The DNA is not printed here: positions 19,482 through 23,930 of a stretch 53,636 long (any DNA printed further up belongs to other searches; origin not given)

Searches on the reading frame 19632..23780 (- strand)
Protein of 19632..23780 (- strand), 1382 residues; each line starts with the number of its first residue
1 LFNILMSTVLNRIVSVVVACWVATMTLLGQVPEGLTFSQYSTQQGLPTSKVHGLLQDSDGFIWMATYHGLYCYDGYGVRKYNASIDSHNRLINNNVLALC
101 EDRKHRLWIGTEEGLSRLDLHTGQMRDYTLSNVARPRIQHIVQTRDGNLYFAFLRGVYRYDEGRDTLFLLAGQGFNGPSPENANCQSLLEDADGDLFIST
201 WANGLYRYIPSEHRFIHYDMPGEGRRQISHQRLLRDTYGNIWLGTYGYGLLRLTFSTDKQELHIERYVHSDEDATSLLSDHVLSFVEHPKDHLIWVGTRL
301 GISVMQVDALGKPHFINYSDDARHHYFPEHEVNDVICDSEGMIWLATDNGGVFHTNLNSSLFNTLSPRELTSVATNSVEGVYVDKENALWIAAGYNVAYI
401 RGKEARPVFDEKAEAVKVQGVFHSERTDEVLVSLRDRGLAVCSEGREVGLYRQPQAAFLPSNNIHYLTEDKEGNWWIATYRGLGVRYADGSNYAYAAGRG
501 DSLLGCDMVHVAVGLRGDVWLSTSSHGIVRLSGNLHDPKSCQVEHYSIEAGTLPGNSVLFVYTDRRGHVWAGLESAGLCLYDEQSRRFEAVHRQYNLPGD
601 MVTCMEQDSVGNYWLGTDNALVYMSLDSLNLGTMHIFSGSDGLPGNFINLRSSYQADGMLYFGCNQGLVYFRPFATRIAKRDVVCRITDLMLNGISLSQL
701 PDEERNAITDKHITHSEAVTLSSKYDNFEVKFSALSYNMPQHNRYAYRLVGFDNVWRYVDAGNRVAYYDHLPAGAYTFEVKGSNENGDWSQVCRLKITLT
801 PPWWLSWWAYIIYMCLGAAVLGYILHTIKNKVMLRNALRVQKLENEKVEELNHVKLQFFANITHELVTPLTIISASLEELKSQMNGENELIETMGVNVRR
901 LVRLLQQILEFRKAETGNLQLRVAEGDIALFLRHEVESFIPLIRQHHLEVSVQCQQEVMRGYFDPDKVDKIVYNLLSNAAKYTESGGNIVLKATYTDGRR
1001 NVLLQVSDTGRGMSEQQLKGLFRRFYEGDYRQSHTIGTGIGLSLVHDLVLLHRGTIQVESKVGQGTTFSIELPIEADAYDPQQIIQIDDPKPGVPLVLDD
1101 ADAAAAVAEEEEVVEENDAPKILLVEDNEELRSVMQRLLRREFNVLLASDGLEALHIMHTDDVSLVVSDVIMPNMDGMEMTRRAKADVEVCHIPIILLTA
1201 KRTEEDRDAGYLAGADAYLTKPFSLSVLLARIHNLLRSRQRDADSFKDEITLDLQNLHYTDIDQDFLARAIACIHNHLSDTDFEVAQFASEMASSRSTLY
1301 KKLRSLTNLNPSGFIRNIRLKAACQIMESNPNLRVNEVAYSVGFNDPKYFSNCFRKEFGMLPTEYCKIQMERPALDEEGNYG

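Call 12: search_protein_families(library=pfam, proteins=[window:19632-23780:-])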
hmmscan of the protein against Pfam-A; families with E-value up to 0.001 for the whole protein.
window:19632-23780:- (1382 aa): 8 families
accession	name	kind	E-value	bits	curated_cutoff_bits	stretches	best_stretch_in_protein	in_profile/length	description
PF07494.17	Reg_prop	-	5.2e-44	143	20.4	2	91-112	2-23/24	Two component regulator propeller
PF02518.31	HATPase_c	-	6.2e-26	91.5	26.4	1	964-1075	2-110/111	Histidine kinase-, DNA gyrase B-, and HSP90-like ATPase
PF00072.30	Response_reg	-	3.1e-23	82.5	30.2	1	1122-1232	1-110/111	Response regulator receiver domain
PF12833.13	HTH_18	-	2.8e-18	66.4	33.6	1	1289-1366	2-78/80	Helix-turn-helix domain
PF07495.19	Y_Y_Y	-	2.5e-14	53.4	26.6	1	736-798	1-63/65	Y_Y_Y domain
PF00512.31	HisKA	-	3.5e-11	43.4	26.9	1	855-917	2-66/66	His Kinase A (phospho-acceptor) domain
PF00165.29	HTH_AraC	-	3.9e-10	40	26.6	1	1332-1365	8-40/42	Bacterial regulatory helix-turn-helix proteins, AraC family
PF08450.18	SGL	-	0.0001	22.4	26.3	0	263-352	23-108/246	SMP-30/Gluconolactonase/LRE-like region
